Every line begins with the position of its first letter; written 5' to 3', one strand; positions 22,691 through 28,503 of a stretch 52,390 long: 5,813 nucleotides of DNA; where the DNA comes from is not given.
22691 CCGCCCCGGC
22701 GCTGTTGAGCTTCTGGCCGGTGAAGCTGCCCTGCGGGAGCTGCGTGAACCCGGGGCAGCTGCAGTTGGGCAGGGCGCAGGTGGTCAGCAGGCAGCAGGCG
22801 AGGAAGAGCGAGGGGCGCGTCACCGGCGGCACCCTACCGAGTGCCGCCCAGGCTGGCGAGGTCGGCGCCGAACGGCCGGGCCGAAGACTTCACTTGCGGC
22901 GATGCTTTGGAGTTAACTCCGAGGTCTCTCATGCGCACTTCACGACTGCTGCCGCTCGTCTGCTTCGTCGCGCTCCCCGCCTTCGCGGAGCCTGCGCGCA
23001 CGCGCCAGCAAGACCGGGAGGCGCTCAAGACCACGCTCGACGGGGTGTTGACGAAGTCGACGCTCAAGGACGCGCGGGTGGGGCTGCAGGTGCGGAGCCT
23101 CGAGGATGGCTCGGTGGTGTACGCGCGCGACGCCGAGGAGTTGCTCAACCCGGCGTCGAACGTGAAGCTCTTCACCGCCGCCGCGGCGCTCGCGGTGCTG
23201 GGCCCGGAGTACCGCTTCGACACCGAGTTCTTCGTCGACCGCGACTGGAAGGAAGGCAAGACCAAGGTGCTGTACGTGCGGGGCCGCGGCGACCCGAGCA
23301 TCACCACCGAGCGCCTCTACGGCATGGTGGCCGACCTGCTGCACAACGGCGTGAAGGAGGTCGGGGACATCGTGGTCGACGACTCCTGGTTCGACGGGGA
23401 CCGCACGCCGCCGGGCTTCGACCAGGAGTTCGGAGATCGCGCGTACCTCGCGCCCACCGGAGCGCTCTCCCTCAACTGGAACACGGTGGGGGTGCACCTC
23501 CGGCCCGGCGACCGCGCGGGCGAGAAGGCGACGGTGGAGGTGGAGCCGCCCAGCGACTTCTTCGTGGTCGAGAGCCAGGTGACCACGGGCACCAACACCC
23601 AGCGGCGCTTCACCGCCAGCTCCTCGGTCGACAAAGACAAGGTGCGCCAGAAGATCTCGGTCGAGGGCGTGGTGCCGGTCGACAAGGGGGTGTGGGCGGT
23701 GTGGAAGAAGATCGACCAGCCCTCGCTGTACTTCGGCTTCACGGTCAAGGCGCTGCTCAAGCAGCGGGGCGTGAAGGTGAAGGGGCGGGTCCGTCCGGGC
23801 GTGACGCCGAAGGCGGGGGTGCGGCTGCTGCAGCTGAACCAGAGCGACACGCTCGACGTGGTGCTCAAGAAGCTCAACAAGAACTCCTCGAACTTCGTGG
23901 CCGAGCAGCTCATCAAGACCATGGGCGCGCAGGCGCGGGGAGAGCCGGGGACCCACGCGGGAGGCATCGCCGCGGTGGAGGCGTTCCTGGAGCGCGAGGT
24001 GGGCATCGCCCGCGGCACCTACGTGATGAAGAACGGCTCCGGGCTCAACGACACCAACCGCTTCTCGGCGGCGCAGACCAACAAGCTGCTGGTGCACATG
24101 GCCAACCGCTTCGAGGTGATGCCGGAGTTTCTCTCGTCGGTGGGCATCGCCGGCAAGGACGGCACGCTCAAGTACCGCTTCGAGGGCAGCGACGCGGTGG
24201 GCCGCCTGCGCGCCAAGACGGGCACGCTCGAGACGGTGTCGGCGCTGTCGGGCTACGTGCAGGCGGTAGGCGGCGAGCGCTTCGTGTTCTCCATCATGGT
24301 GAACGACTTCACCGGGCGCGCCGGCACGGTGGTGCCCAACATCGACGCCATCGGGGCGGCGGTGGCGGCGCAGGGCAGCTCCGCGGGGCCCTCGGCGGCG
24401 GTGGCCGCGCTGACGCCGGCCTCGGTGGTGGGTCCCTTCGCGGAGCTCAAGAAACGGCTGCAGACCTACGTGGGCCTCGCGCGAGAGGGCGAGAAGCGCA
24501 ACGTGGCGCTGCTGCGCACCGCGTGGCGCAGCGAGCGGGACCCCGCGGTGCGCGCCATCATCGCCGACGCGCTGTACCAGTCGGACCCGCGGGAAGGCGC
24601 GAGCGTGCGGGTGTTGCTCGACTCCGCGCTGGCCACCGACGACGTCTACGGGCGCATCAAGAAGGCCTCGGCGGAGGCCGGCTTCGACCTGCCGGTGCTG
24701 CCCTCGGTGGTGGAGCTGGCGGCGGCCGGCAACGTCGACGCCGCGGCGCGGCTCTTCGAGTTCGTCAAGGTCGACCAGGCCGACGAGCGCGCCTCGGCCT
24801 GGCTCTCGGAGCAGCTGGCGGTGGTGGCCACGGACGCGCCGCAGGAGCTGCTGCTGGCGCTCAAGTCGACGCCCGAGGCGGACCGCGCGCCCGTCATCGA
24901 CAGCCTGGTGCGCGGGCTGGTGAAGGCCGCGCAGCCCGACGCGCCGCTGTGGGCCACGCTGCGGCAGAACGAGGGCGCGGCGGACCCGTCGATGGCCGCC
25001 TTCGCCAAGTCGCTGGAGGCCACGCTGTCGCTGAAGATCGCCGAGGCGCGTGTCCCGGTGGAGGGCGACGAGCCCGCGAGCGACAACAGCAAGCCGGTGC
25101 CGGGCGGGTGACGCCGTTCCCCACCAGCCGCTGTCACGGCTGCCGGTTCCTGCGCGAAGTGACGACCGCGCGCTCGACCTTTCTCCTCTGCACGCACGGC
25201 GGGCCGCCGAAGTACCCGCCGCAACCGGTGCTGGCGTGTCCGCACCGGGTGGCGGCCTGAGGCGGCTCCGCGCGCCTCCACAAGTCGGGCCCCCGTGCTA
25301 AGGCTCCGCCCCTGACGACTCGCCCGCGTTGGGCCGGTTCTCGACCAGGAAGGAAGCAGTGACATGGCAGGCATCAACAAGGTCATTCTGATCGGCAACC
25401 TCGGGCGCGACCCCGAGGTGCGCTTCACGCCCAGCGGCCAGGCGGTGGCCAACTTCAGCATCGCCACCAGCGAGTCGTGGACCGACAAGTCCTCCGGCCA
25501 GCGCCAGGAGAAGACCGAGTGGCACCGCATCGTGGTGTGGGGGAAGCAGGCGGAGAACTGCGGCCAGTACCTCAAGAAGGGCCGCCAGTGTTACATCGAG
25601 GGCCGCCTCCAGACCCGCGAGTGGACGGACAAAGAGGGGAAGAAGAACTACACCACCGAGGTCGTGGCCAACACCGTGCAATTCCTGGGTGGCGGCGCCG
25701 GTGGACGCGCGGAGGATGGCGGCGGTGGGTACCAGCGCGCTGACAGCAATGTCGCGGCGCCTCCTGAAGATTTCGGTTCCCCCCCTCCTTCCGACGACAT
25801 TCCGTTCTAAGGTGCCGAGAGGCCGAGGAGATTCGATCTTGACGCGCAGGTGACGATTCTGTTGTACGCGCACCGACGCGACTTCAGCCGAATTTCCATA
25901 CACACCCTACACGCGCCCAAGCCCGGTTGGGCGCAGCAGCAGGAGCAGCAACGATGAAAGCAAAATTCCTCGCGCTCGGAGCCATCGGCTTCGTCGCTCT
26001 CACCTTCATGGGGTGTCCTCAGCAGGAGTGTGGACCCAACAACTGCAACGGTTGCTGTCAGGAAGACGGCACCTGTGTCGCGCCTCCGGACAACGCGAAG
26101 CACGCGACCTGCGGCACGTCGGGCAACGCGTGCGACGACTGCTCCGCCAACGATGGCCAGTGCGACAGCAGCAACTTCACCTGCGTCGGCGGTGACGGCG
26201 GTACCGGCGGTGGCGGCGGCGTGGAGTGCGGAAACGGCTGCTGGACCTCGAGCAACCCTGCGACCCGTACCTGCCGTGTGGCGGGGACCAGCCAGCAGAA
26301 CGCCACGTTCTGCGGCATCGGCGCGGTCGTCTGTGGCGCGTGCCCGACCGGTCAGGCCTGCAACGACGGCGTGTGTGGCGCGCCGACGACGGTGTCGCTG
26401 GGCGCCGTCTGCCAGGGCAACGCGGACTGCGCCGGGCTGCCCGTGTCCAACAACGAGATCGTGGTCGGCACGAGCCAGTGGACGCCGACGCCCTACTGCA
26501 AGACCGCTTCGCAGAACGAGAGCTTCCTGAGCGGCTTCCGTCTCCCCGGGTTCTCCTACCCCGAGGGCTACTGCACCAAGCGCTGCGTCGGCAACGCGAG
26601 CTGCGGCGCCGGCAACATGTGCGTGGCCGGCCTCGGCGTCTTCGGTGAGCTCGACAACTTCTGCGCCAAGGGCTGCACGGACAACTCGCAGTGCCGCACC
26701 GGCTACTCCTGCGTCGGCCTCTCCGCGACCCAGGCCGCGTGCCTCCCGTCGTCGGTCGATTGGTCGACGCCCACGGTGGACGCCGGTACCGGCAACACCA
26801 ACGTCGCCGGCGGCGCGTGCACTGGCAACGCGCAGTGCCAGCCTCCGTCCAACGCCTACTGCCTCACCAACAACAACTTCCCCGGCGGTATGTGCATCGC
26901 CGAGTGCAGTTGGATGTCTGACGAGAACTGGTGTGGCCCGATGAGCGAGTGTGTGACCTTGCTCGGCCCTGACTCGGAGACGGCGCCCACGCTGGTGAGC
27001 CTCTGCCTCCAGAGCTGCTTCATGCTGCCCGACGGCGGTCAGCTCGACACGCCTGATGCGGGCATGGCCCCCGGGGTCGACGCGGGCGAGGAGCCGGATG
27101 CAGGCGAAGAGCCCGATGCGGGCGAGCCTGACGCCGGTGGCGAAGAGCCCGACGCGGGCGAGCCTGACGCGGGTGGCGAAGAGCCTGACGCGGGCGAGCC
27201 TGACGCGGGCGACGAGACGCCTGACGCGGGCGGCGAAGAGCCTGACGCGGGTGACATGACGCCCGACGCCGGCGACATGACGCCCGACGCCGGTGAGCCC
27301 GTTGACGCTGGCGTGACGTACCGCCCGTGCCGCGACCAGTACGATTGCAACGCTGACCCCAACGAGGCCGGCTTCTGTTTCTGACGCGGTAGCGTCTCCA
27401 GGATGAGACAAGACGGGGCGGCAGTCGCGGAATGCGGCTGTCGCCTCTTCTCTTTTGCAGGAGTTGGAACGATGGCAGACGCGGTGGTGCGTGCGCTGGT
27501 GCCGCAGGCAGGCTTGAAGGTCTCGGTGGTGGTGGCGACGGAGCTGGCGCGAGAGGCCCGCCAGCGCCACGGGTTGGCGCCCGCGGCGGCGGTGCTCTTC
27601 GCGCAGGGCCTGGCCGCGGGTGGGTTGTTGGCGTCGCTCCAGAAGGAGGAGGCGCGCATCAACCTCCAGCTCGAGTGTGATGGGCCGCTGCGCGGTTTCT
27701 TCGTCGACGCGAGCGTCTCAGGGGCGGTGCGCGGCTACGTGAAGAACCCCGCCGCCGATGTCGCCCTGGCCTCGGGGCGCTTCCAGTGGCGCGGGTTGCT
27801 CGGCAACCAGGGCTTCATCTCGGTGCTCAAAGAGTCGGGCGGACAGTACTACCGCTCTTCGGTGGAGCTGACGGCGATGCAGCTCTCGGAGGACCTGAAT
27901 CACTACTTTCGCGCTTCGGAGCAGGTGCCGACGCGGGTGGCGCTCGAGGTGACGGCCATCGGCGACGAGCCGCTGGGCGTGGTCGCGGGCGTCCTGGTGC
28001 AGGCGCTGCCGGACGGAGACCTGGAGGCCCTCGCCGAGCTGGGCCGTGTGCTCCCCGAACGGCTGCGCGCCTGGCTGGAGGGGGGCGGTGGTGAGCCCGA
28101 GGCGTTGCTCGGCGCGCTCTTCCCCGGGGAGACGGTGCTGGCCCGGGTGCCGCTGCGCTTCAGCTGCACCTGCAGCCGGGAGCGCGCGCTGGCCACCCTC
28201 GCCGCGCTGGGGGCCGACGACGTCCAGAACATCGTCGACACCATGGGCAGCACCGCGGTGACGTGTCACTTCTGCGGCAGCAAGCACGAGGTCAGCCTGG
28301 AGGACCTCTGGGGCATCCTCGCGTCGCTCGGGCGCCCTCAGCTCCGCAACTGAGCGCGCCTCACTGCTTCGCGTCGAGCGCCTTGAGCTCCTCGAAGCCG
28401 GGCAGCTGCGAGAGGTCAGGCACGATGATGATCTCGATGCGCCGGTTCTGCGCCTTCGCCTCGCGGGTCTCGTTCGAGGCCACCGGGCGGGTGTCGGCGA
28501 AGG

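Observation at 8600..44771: Canonical ape gene order is split between apeM and apeN by about 36 kb of unrelated core genes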

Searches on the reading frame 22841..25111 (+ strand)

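Call 8: search_protein_families(library=pfam, proteins=[window:22841-25111:+], max_evalue=0.001)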
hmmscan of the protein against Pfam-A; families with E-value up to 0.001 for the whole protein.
window:22841-25111:+ (756 aa): 1 family
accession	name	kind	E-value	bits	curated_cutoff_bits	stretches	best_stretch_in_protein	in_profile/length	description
PF02113.21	Peptidase_S13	-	7.1e-96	322.1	22.8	1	63-492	2-426/444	D-Ala-D-Ala carboxypeptidase 3 (S13) family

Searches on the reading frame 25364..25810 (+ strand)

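Call 9: search_protein_families(library=pfam, proteins=[window:25364-25810:+], max_evalue=0.001)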
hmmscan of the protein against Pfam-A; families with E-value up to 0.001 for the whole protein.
window:25364-25810:+ (148 aa): 2 families
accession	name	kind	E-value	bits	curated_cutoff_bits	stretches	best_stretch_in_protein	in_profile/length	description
PF00436.31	SSB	-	1.2e-43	147.9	26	1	4-108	1-104/104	Single-strand binding protein family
PF22657.2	SSB_1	-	0.00059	20.4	27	1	5-86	1-79/91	Another single-strand binding protein family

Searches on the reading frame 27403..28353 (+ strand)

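Call 9: search_protein_families(library=pfam, proteins=[window:27403-28353:+], max_evalue=0.001)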
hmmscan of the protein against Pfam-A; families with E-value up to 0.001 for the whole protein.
window:27403-28353:+ (316 aa): 1 family
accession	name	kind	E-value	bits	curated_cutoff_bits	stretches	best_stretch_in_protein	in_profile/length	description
PF01430.24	HSP33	-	2.7e-65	221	21.4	1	26-297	1-272/273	Hsp33 protein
